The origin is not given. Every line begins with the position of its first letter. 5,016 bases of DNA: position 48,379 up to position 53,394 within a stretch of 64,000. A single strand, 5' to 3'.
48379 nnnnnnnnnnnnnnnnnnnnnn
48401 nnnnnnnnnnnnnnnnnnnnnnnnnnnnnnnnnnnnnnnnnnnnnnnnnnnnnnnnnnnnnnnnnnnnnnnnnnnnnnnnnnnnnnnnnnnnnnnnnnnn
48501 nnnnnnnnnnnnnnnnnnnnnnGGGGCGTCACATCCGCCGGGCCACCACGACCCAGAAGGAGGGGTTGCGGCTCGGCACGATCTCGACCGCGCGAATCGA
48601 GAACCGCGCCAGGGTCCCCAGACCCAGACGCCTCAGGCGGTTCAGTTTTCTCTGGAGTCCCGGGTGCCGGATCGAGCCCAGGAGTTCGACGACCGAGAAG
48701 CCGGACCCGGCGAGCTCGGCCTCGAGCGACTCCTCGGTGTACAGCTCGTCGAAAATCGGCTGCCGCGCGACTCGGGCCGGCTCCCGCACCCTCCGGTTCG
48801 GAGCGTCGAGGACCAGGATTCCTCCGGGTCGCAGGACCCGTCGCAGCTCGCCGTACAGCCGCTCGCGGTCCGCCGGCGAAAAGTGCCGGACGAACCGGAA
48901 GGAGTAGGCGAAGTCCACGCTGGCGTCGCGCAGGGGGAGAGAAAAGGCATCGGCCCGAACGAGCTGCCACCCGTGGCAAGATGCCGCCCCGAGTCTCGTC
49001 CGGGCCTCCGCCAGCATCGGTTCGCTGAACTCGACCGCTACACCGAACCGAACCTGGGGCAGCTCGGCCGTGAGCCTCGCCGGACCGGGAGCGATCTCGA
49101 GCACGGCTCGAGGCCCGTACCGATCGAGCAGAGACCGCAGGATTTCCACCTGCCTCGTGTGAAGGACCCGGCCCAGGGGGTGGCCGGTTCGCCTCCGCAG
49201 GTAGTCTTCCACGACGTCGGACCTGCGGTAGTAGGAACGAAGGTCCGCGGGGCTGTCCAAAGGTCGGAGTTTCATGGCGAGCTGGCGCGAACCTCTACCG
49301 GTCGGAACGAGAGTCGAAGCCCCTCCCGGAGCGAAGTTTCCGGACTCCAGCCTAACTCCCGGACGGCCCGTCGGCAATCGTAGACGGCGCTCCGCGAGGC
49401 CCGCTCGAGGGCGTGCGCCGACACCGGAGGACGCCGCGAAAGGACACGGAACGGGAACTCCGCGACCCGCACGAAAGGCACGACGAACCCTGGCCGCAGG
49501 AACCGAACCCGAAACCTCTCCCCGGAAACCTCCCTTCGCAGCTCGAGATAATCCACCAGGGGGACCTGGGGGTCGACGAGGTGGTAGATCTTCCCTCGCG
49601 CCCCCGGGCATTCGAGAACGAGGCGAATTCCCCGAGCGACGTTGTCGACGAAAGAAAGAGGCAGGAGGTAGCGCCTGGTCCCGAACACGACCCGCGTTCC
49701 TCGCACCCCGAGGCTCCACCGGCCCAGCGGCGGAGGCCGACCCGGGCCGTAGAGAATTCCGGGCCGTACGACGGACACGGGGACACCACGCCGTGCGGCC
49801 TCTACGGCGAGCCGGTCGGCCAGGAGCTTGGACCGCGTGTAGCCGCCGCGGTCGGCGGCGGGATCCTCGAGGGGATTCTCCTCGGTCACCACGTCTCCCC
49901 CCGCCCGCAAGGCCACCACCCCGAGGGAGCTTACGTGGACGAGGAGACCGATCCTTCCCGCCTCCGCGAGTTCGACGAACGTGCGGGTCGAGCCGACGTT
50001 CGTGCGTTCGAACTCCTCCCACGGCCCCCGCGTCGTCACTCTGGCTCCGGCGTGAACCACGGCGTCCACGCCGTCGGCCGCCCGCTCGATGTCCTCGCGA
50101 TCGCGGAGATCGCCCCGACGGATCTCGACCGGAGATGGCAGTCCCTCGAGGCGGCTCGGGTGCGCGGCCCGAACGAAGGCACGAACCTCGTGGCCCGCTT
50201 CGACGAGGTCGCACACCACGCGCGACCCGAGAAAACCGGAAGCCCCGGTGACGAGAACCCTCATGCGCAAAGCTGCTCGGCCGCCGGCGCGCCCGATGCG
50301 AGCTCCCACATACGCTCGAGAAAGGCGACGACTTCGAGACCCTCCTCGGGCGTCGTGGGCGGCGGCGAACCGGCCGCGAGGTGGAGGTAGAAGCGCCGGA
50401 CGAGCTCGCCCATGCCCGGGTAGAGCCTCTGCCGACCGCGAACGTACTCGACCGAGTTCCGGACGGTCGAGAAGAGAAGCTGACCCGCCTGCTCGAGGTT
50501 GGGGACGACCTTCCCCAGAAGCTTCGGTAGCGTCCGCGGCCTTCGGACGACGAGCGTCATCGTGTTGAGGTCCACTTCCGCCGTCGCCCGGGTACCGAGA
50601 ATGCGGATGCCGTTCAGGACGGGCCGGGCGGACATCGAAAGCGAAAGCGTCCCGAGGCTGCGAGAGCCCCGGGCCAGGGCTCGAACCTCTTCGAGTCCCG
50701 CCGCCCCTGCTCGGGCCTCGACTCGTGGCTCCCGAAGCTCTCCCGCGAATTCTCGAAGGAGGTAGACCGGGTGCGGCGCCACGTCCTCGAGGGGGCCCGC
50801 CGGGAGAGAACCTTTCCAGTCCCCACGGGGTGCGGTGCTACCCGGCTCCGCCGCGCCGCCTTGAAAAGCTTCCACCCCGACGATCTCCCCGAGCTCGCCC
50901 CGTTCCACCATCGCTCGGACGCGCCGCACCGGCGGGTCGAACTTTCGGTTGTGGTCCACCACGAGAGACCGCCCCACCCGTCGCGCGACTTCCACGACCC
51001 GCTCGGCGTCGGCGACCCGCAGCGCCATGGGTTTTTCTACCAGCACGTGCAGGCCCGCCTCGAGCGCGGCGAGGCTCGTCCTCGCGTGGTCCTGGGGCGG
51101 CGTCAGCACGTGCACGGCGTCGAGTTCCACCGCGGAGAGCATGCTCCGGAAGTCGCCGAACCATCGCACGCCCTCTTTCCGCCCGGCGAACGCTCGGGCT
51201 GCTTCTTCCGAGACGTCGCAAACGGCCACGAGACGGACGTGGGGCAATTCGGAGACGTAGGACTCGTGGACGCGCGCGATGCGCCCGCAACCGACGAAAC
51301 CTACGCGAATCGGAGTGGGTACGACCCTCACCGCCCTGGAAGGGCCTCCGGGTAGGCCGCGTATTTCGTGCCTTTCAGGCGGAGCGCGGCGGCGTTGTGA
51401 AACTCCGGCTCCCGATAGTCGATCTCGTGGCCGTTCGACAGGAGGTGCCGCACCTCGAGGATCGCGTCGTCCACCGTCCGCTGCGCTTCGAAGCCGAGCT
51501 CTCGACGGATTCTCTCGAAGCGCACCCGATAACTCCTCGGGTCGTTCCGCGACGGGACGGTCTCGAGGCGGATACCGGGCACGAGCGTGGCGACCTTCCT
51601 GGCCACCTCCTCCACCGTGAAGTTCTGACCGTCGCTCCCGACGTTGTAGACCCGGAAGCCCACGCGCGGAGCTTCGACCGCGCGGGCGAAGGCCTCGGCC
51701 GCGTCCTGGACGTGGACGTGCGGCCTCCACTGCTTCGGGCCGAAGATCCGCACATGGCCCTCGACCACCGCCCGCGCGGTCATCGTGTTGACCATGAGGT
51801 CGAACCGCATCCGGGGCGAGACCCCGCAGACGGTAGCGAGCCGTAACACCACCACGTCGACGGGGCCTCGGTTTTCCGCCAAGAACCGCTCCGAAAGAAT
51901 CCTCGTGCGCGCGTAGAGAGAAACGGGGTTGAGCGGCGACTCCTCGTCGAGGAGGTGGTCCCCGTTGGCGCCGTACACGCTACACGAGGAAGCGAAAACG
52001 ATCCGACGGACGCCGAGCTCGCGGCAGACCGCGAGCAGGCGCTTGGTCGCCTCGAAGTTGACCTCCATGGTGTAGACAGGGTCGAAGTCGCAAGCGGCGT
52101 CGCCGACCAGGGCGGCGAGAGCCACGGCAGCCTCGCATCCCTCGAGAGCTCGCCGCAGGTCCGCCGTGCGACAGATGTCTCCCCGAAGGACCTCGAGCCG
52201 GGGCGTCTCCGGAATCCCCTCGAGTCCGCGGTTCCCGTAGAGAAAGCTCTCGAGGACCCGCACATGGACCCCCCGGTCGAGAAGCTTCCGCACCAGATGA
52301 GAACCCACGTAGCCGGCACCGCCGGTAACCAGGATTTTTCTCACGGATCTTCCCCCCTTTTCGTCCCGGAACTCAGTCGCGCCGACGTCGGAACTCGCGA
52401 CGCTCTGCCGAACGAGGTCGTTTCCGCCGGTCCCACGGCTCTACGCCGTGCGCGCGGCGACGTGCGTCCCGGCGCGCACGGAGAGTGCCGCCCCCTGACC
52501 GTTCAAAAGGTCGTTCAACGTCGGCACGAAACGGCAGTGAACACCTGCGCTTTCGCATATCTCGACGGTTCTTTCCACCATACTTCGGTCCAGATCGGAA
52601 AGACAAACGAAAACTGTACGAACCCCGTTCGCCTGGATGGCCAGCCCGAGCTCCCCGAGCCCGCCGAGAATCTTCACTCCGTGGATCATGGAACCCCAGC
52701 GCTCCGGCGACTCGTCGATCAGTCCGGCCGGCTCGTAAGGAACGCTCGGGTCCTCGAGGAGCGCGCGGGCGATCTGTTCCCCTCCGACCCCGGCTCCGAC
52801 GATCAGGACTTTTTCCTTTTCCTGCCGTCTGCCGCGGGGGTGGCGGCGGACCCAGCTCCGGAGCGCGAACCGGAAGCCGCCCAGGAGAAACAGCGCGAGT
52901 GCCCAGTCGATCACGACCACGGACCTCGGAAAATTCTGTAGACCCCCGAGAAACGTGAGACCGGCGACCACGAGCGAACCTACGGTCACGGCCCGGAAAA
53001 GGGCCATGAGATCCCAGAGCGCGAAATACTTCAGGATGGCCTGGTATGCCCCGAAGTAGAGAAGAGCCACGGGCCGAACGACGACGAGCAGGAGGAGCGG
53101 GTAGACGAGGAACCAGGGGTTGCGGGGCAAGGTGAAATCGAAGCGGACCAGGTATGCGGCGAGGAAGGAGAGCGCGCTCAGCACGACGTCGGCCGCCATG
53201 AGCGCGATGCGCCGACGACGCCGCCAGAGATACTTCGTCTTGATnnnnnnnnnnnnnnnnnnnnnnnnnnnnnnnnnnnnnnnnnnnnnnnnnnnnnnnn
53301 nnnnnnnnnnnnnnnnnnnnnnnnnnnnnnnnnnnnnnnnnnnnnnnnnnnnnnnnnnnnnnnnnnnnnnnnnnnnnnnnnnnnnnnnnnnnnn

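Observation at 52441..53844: Phosphoglycosyl transferase with permuted domain order: catalytic domain first, WbaP-like TM bundle and Rossmann domain last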

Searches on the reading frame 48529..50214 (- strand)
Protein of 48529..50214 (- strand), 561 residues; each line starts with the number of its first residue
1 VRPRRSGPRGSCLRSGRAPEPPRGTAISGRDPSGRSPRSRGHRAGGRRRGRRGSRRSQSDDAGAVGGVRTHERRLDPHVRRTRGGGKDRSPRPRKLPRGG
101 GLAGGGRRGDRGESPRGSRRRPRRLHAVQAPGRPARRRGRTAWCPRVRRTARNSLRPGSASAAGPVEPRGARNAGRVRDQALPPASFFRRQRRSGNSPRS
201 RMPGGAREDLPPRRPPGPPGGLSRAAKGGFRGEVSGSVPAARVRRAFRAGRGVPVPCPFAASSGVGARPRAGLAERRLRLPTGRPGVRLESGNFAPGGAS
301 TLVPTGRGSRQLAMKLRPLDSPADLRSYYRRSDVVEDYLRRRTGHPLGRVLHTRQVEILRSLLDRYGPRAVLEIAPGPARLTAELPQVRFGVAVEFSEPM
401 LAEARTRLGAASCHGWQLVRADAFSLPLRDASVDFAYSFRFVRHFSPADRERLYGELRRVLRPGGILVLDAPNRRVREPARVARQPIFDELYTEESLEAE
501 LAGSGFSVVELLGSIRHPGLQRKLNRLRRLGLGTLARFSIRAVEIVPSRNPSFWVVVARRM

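Call 19: search_protein_families(library=pfam, proteins=[window:48529-50214:-], max_evalue=0.001)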
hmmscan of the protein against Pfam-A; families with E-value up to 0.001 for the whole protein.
window:48529-50214:- (561 aa): 6 families
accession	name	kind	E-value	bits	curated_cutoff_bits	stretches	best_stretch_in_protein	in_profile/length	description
PF08241.18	Methyltransf_11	-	2.5e-16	60.5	21.2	1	372-469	1-95/95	Methyltransferase domain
PF13649.12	Methyltransf_25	-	2.4e-15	57.4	27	1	371-465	1-97/97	Methyltransferase domain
PF08242.18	Methyltransf_12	-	9.5e-08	33.1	30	1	380-467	9-98/98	Methyltransferase domain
PF01209.24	Ubie_methyltran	-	4.6e-06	26.6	20.1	1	368-468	48-150/233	ubiE/COQ5 methyltransferase family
PF13847.12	Methyltransf_31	-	1.1e-05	25.6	27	1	371-476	7-116/145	Methyltransferase domain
PF13489.12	Methyltransf_23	-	4.5e-05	23.7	27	1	359-511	9-164/164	Methyltransferase domain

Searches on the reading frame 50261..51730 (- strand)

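Call 19: search_protein_families(library=pfam, proteins=[window:50261-51730:-], max_evalue=0.001)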
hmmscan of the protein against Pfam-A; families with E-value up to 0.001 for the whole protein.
window:50261-51730:- (489 aa): 2 families
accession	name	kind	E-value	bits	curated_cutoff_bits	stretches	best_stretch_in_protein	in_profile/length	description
PF01408.29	GFO_IDH_MocA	-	3.9e-26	92.5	24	1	141-260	1-120/120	Oxidoreductase family, NAD-binding Rossmann fold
PF22725.1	GFO_IDH_MocA_C3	-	2.6e-09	37.6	27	1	268-384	1-123/124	GFO/IDH/MocA C-terminal domain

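Call 20: search_protein_families(library=ncbifam, proteins=[window:50261-51730:-], max_evalue=0.01)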
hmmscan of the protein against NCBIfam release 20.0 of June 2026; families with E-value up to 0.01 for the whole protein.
window:50261-51730:- (489 aa): 10 families
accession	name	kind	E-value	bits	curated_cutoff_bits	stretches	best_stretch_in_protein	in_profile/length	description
TIGR04380.1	myo_inos_iolG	equivalog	8.4e-31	107.1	355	1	141-287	2-149/330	inositol 2-dehydrogenase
NF040723.1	UDP-GlcNAcDh_Arch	equivalog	8.7e-31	107.6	450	1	141-294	1-152/302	UDP-N-acetylglucosamine 3-dehydrogenase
NF052479.1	LevoglcsnDh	equivalog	1.5e-18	66.6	650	1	142-335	5-208/386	levoglucosan dehydrogenase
NF008607.0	PRK11579.1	subfamily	1.8e-16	60.1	330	1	141-288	5-150/346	oxidoreductase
NF052679.1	InsChiInosDhIolG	equivalog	5.6e-16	58.5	540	1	141-287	3-152/343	bifunctional inositol 2-dehydrogenase/D-chiro-inositol 1-dehydrogenase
NF041392.1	XylDh_Gfo6_Halo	equivalog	9.5e-15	54.2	350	1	167-287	44-167/350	D-xylose 1-dehydrogenase Gfo6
NF058561.1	BT_2158_fam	equivalog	2.3e-13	49.6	750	1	159-290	51-184/487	glycoside 3-dehydrogenase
NF007574.0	PRK10206.1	equivalog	1.2e-12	47.6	352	1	143-289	5-152/345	oxidoreductase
NF058563.1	BT_2159_fam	equivalog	1.1e-07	31.2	650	1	141-284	1-144/350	disaccharide 3-dehydrogenase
TIGR03944.1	dehyd_SbnB_fam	equivalog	0.0014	17.7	326.9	1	140-184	132-177/327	2,3-diaminopropionate biosynthesis protein SbnB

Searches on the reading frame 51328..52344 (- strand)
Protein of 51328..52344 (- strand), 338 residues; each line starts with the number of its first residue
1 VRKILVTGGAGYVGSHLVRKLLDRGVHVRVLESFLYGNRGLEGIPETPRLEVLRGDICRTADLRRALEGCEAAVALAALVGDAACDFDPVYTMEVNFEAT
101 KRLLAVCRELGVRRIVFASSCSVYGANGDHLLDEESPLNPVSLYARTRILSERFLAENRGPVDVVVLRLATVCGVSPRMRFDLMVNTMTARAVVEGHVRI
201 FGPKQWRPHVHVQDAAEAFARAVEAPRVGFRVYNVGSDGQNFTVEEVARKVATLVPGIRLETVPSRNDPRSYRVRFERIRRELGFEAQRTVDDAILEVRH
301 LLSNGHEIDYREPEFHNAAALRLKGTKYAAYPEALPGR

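Call 19: search_protein_families(library=pfam, proteins=[window:51328-52344:-], max_evalue=0.001)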
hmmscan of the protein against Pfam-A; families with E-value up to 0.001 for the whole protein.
window:51328-52344:- (338 aa): 8 families
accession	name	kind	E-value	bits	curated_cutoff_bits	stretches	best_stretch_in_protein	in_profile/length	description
PF01370.27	Epimerase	-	2.3e-44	152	20.9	1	4-236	1-240/240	NAD dependent epimerase/dehydratase family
PF16363.11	GDP_Man_Dehyd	-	9.5e-28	98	27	1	5-293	1-327/332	GDP-mannose 4,6 dehydratase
PF01073.25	3Beta_HSD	-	8e-22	78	22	1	5-172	1-174/280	3-beta hydroxysteroid dehydrogenase/isomerase family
PF04321.23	RmlD_sub_bind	-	5.8e-18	65.4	27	1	3-254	2-230/287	RmlD substrate binding domain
PF13460.12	NAD_binding_10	-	1.9e-14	54.4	27.2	1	8-130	1-109/184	NAD(P)H-binding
PF07993.18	NAD_binding_4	-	2.6e-08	33.8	20.1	0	91-177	107-211/258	Male sterility protein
PF05368.20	NmrA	-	5.1e-07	30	27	1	3-120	4-107/298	NmrA-like family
PF02719.21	Polysacc_synt_2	-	5.9e-06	26.1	20.2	1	4-120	1-128/293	Polysaccharide biosynthesis protein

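Call 20: search_protein_families(library=ncbifam, proteins=[window:51328-52344:-], max_evalue=0.01)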
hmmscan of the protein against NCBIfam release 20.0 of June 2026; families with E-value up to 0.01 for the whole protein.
window:51328-52344:- (338 aa): 31 families (the best 25 are shown)
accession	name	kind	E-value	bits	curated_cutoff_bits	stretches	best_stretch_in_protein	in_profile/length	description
TIGR01179.1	galE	equivalog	8.1e-37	126.8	262.3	1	3-295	1-317/332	UDP-glucose 4-epimerase GalE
NF043036.1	ErythonDh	equivalog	8.4e-26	90.9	325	1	3-173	2-180/321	D-erythronate dehydrogenase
TIGR04180.1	EDH_00030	hypoth_equivalog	1.2e-25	90.2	475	1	4-269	1-271/297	NAD-dependent 4,6-dehydratase LegB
TIGR03466.1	HpnA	hypoth_equivalog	2.7e-24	85.6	367.65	1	3-255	2-246/327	hopanoid-associated sugar epimerase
TIGR01181.1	dTDP_gluc_dehyt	equivalog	1.8e-23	83.2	365.1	1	3-296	1-305/321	dTDP-glucose 4,6-dehydratase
TIGR02197.1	heptose_epim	equivalog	3e-19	69.3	274.6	1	4-253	1-258/316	ADP-glyceromanno-heptose 6-epimerase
NF052578.1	StrlDmthSdmBMthl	equivalog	7.6e-19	68.6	600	1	4-236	3-229/328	sterol demethylase protein SdmB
NF042422.1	oxyalk_red_OleD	equivalog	2.3e-16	60.1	580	1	3-228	2-220/329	2-alkyl-3-oxoalkanoate reductase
NF008872.0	PRK11908.1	equivalog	7.8e-16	58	294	1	1-136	1-134/349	bifunctional UDP-4-keto-pentose/UDP-xylose synthase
TIGR01214.1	rmlD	equivalog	1.6e-15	57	224.05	1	3-240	1-212/285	dTDP-4-dehydrorhamnose reductase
NF007956.0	PRK10675.1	subfamily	5.5e-15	55.3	394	1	3-157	2-162/338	UDP-glucose 4-epimerase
NF042423.1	oxyalk_red_Shew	equivalog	2.8e-12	46.4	580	1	2-174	9-176/331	2-alkyl-3-oxoalkanoate reductase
NF058621.1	DiazavRedAvaA7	equivalog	1.7e-11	44.3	400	1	3-238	2-232/304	3-diazoavenalumate denitrifying reductase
NF005998.1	PRK08125.1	equivalog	8.8e-10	37.6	777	1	2-136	316-448/649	bifunctional UDP-4-amino-4-deoxy-L-arabinose formyltransferase/UDP-glucuronic acid oxidase ArnA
NF007582.0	PRK10217.1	equivalog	9.1e-10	38.1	698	1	1-245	1-261/355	dTDP-glucose 4,6-dehydratase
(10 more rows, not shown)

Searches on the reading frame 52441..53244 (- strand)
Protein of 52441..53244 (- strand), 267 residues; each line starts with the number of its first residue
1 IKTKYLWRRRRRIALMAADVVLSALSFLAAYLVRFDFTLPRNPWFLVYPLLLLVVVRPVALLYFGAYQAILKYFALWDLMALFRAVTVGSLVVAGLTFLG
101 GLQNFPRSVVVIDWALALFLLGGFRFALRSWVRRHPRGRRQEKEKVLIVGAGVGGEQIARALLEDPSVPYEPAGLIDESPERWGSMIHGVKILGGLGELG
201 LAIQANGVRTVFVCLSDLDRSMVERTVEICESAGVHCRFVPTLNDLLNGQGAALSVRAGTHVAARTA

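Call 20: search_protein_families(library=ncbifam, proteins=[window:52441-53244:-], max_evalue=0.01)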
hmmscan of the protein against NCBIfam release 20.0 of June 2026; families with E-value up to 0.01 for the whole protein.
window:52441-53244:- (267 aa): 4 families
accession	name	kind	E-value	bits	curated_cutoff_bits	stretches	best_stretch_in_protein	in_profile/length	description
TIGR03025.1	EPS_sugtrans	subfamily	4.9e-26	92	295.55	1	18-252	2-233/445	exopolysaccharide biosynthesis polyprenyl glycosylphosphotransferase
TIGR03023.1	WcaJ_sugtrans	equivalog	1.2e-22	80.9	410.75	1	18-246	2-232/453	undecaprenyl-phosphate glucose phosphotransferase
TIGR03022.1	WbaP_sugtrans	subfamily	2.9e-14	53.2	403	1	15-246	1-225/456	undecaprenyl-phosphate galactose phosphotransferase WbaP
TIGR03013.1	EpsB_2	subfamily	2.2e-05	23.7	393.35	1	18-237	2-215/443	TIGR03013 family XrtA/PEP-CTERM system glycosyltransferase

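Call 63: predict_structure(alignment_id=A2)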
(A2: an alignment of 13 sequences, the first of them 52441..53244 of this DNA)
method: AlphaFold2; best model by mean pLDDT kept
length: 267 residues; sequences in the alignment: 13
mean_pLDDT: 76.9   pTM: 0.54
mean pLDDT of the five models: 76.9, 75.8, 73.6, 69.0, 65.5
residues with pLDDT >= 90: 44; 70-90: 160; 50-70: 26; < 50: 37
segments of 3 or more residues with pLDDT < 50: 1-7, 71-73, 243-267
pLDDT, mean of each block of 10 residues (from residue 1): 50 84 92 85 86 89 71 63 90 89 84 93 83 60 82 78 71 87 81 86 88 84 88 84 46 37 34
secondary structure, 60 per line:
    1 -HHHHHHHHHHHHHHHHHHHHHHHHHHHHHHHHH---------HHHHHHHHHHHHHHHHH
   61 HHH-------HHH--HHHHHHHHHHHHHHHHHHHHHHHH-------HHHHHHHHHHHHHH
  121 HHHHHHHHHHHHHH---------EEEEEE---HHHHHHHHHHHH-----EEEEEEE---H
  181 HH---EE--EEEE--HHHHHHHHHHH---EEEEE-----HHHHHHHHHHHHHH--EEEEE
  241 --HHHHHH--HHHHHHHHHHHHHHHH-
elements in order: H2-34 H44-63 H76-99 H107-134 E144-149 H153-164 E170-176 E190-193 H196-206 E210-214 H220-233 E236-240 H243-248 H251-266

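Call 65: fold_search(model_id=the predicted structure, library=pdb)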
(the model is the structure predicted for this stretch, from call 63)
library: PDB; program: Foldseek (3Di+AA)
matches with E <= 10: 958; with E <= 0.001: 17
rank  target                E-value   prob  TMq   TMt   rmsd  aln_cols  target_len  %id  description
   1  3nkl_A                2.0e-05  1.00  0.35  0.74   3.0       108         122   27  Crystal Structure of UDP-D-Quinovosamine 4-Dehydrogenase from Vibrio fischeri (released 2010-08-18)
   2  3nkl_B                2.4e-05  1.00  0.35  0.72   2.9       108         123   27  Crystal Structure of UDP-D-Quinovosamine 4-Dehydrogenase from Vibrio fischeri (released 2010-08-18)
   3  8t53_A                3.7e-05  1.00  0.40  0.29   8.4       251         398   15  S. enterica WbaP in a styrene maleic acid liponanoparticle (released 2024-02-14)
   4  3wg9_B                1.2e-04  1.00  0.32  0.39  11.8       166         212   19  Crystal structure of RSP, a Rex-family repressor (released 2014-08-13)
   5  3wg9_D                1.7e-04  1.00  0.34  0.42  11.4       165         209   18  Crystal structure of RSP, a Rex-family repressor (released 2014-08-13)
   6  3wg9_C                2.2e-04  1.00  0.34  0.42  14.7       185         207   16  Crystal structure of RSP, a Rex-family repressor (released 2014-08-13)
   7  3wgh_A                2.7e-04  1.00  0.34  0.43  15.6       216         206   16  Crystal structure of RSP in complex with beta-NADH (released 2014-08-13)
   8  5zz6_C                3.1e-04  1.00  0.32  0.42  14.3       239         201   15  Redox-sensing transcriptional repressor Rex (released 2018-11-07)
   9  3wgi_A                3.3e-04  1.00  0.33  0.40  10.4       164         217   15  Crystal structure of RSP in complex with beta-NAD+ and operator DNA (released 2014-08-13)
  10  5zz7_B                4.7e-04  1.00  0.33  0.42   9.9       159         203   18  Redox-sensing transcriptional repressor Rex (released 2018-11-07)
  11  5zz5_D                4.7e-04  1.00  0.31  0.44   9.4       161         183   18  Redox-sensing transcriptional repressor Rex (released 2018-11-07)
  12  5zz5_A                5.2e-04  1.00  0.33  0.42   8.0       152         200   17  Redox-sensing transcriptional repressor Rex (released 2018-11-07)
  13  5zz5_C                5.2e-04  1.00  0.32  0.52  10.3       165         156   16  Redox-sensing transcriptional repressor Rex (released 2018-11-07)
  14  5zz6_B                5.8e-04  1.00  0.32  0.41  14.7       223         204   16  Redox-sensing transcriptional repressor Rex (released 2018-11-07)
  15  5zz5_B                6.4e-04  1.00  0.33  0.42   9.6       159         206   16  Redox-sensing transcriptional repressor Rex (released 2018-11-07)
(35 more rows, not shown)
